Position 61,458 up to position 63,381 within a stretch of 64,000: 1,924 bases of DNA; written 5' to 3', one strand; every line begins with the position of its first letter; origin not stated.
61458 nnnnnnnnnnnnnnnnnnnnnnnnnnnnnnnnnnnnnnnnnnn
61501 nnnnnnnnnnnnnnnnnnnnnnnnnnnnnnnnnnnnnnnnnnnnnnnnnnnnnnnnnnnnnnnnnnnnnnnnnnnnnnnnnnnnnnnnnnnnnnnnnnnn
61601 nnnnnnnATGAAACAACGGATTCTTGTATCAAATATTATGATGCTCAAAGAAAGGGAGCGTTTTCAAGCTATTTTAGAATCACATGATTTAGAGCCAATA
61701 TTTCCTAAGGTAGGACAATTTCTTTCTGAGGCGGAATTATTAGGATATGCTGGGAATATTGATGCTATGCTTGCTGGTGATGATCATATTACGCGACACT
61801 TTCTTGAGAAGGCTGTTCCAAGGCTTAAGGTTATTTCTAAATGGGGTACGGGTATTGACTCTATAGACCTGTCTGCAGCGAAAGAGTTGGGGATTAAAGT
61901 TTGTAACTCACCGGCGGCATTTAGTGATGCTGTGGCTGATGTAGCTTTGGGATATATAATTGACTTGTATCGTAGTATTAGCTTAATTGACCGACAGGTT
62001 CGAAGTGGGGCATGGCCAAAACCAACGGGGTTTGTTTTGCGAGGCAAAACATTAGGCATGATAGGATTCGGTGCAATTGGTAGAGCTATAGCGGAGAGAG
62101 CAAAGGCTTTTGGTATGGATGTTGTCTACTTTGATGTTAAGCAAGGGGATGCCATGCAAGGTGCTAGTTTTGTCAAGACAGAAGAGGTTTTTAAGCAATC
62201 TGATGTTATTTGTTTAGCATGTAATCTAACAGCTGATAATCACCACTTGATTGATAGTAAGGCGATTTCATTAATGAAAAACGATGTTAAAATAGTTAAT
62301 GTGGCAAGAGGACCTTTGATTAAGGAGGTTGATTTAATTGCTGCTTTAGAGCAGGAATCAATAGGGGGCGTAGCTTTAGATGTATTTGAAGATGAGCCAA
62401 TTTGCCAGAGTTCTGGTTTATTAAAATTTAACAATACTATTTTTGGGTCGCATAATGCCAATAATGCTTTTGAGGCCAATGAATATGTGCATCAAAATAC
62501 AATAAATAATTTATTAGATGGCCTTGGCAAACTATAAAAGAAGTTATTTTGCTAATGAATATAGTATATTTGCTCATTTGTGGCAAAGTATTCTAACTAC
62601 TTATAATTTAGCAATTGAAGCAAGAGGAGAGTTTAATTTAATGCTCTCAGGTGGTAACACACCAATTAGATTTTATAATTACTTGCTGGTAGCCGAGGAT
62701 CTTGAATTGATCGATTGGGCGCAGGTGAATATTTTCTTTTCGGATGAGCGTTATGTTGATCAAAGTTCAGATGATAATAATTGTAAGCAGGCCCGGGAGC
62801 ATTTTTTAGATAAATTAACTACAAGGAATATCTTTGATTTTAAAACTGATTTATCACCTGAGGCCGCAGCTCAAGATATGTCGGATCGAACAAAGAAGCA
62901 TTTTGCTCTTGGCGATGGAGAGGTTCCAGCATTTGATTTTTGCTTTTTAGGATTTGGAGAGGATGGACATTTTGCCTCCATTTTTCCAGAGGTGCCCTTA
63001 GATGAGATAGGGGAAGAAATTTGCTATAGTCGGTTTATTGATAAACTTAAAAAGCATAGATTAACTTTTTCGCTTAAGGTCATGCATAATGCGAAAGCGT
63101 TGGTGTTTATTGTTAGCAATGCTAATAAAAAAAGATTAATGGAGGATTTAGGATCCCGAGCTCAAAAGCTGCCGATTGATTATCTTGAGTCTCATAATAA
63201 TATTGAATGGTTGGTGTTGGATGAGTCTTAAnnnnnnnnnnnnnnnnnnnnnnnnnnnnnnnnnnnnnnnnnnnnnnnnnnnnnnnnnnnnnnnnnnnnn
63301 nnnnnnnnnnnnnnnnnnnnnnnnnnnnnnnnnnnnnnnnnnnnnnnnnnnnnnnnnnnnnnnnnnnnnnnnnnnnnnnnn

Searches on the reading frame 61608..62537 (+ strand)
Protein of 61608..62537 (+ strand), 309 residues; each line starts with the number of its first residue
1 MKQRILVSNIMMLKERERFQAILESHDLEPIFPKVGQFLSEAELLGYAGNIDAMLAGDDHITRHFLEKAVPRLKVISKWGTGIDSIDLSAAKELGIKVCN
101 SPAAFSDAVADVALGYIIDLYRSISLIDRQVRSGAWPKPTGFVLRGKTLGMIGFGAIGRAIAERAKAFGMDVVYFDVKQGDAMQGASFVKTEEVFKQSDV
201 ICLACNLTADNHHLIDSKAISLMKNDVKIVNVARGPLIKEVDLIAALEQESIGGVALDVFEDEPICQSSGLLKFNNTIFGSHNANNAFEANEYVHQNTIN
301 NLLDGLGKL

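Call 8: search_protein_families(library=pfam, proteins=[window:61608-62537:+], max_evalue=0.001)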
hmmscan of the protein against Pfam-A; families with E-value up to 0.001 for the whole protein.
window:61608-62537:+ (309 aa): 4 families
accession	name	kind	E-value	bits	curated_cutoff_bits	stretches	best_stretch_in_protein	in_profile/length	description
PF02826.25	2-Hacid_dh_C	-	1.4e-52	178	25.1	1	114-284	1-178/178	D-isomer specific 2-hydroxyacid dehydrogenase, NAD binding domain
PF00389.36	2-Hacid_dh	-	1.3e-19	70.6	24.6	1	16-302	8-120/134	D-isomer specific 2-hydroxyacid dehydrogenase, catalytic domain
PF00670.27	AdoHcyase_NAD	-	2.7e-07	31.3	27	1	139-243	16-118/162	S-adenosyl-L-homocysteine hydrolase, NAD binding domain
PF07991.19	KARI_N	-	0.00017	21.7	20.6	1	144-205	2-68/165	Acetohydroxy acid isomeroreductase, NADPH-binding domain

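Call 81: search_protein_families(library=ncbifam, proteins=[window:61608-62537:+], max_evalue=0.000001)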
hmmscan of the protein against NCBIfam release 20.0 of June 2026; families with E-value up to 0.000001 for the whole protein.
window:61608-62537:+ (309 aa): 23 families
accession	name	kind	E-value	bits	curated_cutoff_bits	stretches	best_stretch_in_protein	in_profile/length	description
TIGR01327.1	PGDH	equivalog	1.7e-56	192.1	454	1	38-303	28-298/525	phosphoglycerate dehydrogenase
NF009714.1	PRK13243.1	equivalog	5.8e-54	183.6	455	1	39-302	34-309/332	glyoxylate reductase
NF005069.0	PRK06487.1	equivalog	1.5e-46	159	448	1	61-299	59-304/320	2-hydroxyacid dehydrogenase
NF008759.0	PRK11790.1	equivalog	1.9e-45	155.2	404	1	59-302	64-313/410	phosphoglycerate dehydrogenase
NF006263.0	PRK08410.1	equivalog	8.3e-44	150.2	389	1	52-302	44-303/311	D-2-hydroxyacid dehydrogenase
NF005387.0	PRK06932.1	equivalog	1.8e-43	148.7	492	1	48-273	42-273/314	2-hydroxyacid dehydrogenase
NF011938.0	PRK15409.1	equivalog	3.3e-41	141.3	492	1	50-306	45-309/324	glyoxylate/hydroxypyruvate reductase GhrB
NF041369.1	Dhydh_Halo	equivalog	2.3e-40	138.7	400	1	79-287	62-276/305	D-2-hydroxyacid dehydrogenase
NF000492.1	vanH_gen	exception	1e-35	123.4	540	1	73-263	67-255/312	D-lactate dehydrogenase VanH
NF005027.0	PRK06436.1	equivalog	6.4e-32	110.9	261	1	72-299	49-273/303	2-hydroxyacid dehydrogenase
NF005750.0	PRK07574.1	equivalog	7.1e-32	110.9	329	1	61-295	104-346/386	NAD-dependent formate dehydrogenase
NF000371.1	vanH_Agroup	exception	1.1e-30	107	700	1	73-263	72-260/322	VanH-A/VanH-Pt family D-lactate dehydrogenase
NF000112.1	vanH-Amyco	exception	1e-29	103.9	625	1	58-263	80-284/348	VanH-AOV family D-lactate dehydrogenase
NF000151.1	vanH-Ac1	exception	3.7e-29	102.1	750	1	74-263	104-291/351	D-lactate dehydrogenase VanH-Ac1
NF000004.1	vanH-D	exception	3.7e-26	92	550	1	73-263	73-261/323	D-lactate dehydrogenase VanH-D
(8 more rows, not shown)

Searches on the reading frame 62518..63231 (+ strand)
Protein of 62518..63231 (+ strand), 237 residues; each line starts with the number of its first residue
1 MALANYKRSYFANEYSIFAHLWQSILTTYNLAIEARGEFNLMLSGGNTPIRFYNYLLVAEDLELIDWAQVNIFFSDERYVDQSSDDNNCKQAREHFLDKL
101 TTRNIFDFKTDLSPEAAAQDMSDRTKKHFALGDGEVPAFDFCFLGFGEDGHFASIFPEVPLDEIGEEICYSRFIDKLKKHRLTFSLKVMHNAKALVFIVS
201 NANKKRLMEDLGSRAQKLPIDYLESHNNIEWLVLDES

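Call 8: search_protein_families(library=pfam, proteins=[window:62518-63231:+], max_evalue=0.001)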
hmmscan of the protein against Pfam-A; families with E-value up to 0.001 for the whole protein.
window:62518-63231:+ (237 aa): 1 family
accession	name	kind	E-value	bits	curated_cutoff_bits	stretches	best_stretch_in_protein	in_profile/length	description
PF01182.26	Glucosamine_iso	-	3.6e-50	171.3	27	1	17-231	6-225/225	Glucosamine-6-phosphate isomerases/6-phosphogluconolactonase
